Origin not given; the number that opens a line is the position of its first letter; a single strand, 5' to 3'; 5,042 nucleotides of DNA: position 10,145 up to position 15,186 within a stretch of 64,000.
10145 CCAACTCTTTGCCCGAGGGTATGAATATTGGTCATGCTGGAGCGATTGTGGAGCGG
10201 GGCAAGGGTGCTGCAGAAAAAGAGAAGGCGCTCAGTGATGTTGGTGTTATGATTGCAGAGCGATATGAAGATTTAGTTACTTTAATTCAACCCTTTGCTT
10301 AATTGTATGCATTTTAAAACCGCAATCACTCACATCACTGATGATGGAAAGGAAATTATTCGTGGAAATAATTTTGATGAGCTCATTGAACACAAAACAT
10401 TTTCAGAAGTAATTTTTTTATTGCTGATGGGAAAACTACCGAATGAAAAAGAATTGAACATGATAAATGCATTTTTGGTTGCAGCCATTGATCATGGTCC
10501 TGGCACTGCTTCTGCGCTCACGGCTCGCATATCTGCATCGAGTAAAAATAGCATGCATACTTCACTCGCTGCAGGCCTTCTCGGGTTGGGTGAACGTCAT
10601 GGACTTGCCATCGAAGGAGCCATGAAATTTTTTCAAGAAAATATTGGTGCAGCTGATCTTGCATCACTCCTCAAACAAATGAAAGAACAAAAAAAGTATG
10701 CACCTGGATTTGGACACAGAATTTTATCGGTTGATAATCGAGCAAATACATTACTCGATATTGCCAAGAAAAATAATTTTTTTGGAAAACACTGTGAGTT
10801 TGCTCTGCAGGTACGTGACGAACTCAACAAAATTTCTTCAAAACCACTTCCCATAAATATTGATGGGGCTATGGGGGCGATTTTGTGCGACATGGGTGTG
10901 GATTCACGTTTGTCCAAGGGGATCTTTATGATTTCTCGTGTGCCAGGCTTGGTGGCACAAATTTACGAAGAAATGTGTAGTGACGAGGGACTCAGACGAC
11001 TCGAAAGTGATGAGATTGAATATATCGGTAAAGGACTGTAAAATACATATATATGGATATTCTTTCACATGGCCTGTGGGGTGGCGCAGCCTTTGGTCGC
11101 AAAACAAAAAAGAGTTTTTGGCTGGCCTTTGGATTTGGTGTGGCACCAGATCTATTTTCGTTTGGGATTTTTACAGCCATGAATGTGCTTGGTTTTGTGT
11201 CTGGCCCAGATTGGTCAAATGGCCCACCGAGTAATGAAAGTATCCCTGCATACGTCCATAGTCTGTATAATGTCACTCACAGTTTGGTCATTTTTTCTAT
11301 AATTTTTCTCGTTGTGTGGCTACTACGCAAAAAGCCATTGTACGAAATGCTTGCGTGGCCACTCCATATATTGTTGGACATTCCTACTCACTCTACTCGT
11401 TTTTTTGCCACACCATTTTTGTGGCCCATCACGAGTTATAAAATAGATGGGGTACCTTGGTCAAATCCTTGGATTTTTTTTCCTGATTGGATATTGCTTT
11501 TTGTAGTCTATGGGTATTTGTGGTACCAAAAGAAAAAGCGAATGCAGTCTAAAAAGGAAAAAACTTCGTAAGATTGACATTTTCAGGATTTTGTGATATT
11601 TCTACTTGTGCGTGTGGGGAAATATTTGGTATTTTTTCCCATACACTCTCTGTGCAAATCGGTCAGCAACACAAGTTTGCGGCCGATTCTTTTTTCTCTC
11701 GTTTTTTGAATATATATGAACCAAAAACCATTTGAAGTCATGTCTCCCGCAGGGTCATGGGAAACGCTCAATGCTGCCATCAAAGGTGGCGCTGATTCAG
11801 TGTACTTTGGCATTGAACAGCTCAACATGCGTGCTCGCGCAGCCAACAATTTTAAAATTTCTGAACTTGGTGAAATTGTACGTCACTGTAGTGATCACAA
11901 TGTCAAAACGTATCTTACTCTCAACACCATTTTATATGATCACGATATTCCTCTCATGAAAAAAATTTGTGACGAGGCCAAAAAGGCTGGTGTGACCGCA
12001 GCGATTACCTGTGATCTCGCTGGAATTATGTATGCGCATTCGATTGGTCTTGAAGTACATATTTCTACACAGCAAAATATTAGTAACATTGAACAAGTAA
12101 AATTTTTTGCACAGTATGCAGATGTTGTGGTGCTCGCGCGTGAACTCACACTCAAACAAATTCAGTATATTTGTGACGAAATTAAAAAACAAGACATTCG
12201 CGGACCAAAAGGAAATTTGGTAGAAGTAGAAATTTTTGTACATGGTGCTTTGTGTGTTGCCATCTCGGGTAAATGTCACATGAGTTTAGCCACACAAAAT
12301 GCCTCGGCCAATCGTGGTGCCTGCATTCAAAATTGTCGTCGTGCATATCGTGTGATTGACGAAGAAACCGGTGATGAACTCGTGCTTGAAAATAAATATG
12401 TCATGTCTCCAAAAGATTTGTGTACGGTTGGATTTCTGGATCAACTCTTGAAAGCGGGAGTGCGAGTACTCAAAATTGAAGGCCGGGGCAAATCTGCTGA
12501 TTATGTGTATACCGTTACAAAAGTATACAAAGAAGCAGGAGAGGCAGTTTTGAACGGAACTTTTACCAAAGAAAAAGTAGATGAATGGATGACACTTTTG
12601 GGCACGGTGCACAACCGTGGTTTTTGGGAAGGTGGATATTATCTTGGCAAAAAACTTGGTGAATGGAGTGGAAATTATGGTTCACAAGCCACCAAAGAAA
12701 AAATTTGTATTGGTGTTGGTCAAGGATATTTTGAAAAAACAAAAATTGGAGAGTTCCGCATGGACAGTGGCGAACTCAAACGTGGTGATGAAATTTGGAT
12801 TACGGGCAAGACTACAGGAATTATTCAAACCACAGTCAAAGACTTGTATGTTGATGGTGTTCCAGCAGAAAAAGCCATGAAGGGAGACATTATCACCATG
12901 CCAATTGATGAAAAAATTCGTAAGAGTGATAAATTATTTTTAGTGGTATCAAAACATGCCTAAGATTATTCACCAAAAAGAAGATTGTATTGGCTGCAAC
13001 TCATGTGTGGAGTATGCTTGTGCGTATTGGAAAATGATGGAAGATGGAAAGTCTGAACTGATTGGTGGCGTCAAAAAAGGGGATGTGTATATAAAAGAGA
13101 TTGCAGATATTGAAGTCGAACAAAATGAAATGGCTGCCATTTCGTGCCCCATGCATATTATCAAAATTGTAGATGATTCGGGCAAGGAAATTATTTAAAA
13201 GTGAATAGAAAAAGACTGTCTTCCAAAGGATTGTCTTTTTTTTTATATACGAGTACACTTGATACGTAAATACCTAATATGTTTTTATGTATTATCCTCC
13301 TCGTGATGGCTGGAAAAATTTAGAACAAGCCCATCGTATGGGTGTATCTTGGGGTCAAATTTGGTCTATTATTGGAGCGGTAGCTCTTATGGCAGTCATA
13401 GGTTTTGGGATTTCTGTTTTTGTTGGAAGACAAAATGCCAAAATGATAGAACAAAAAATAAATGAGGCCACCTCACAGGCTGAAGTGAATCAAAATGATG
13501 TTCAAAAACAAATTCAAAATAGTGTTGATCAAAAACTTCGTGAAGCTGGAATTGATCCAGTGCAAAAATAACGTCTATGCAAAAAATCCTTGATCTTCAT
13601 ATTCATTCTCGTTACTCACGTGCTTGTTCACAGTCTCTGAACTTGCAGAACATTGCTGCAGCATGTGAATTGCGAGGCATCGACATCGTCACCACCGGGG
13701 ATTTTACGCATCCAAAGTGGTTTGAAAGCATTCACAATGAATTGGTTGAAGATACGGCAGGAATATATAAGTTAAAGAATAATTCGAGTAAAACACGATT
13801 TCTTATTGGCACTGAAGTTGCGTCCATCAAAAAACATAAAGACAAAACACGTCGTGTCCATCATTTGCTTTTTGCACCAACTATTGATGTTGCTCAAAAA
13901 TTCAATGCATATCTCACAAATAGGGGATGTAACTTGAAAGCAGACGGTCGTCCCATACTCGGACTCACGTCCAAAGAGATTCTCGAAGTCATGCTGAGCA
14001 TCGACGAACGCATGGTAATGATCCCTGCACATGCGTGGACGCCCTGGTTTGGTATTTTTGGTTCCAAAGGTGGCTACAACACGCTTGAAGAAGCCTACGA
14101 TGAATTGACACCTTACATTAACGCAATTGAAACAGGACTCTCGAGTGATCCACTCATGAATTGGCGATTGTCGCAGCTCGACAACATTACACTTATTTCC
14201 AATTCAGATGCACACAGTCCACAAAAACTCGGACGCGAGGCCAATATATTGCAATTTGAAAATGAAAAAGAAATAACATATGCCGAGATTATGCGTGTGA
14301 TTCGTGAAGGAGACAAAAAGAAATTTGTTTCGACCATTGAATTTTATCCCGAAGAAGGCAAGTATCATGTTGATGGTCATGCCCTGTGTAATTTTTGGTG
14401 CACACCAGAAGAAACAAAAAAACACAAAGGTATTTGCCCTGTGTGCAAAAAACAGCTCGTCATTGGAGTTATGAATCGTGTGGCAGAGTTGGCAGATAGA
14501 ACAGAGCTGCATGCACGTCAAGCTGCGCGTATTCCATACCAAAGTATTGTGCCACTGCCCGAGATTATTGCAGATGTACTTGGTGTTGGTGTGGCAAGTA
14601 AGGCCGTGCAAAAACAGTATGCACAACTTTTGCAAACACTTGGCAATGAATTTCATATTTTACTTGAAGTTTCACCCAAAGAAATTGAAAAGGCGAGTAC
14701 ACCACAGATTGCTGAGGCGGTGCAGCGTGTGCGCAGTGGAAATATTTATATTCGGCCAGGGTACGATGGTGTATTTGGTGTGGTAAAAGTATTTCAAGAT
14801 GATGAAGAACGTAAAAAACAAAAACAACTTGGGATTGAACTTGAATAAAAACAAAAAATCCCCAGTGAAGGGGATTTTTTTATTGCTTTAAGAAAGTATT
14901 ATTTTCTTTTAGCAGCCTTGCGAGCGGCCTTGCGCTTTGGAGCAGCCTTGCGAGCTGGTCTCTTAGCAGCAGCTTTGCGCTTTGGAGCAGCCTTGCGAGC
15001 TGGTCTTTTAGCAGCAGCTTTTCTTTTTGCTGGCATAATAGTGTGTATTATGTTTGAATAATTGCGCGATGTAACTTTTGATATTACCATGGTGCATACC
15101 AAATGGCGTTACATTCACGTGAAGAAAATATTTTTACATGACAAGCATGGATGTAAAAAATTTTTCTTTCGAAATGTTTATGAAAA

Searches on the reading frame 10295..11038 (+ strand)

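Call 19: search_protein_families(library=pfam, proteins=[window:10295-11038:+], max_evalue=0.001)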
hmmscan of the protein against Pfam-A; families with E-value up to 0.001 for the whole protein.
window:10295-11038:+ (248 aa): 1 family
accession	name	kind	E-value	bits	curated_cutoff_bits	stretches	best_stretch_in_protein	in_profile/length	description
PF00285.26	Citrate_synt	-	4.2e-42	144.9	27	2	56-233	169-353/357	Citrate synthase, C-terminal domain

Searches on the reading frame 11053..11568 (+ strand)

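Call 19: search_protein_families(library=pfam, proteins=[window:11053-11568:+], max_evalue=0.001)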
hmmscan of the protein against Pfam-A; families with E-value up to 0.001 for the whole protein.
window:11053-11568:+ (172 aa): 1 family
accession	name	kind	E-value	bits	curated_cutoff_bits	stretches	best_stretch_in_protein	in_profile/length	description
PF04307.19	YdjM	-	8.7e-07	29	29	1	3-156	3-146/176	YdjM inner membrane protein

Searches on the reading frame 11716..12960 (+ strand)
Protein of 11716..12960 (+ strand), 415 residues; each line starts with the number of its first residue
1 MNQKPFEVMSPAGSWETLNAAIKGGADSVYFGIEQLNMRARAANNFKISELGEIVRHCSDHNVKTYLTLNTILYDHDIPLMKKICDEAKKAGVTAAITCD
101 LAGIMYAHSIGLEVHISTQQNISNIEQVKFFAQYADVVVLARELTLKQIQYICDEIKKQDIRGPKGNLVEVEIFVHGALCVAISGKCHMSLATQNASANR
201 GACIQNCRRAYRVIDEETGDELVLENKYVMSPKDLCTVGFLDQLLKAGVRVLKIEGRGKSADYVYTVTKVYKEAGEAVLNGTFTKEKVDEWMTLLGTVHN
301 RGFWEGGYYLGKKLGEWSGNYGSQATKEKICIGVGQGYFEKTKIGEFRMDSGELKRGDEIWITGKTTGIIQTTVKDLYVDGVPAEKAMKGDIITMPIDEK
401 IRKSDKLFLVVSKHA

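Call 35: search_protein_families(library=ncbifam, proteins=[window:11716-12960:+], max_evalue=1e-10)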
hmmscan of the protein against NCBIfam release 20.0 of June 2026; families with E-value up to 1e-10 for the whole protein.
window:11716-12960:+ (415 aa): 2 families
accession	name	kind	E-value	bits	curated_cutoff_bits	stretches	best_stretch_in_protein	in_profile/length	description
NF011996.0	PRK15452.1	equivalog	4e-47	161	534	2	6-217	5-208/449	prephenate-dependent tRNA uridine(34) hydroxylase TrhP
NF047963.1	quinone_UbiU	equivalog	3.3e-43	148.1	440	1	7-206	2-196/331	ubiquinone anaerobic biosynthesis protein UbiU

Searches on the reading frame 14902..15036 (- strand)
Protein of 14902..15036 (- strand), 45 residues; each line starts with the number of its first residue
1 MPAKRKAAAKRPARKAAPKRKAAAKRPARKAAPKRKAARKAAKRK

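Call 37: search_protein_families(library=pfam, proteins=[window:14902-15036:-], max_evalue=1)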
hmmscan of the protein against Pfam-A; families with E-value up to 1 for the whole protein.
window:14902-15036:- (45 aa): 0 families
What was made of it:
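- The ORF matches no Pfam family, including the Hc1/Hc2 families (call 37).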
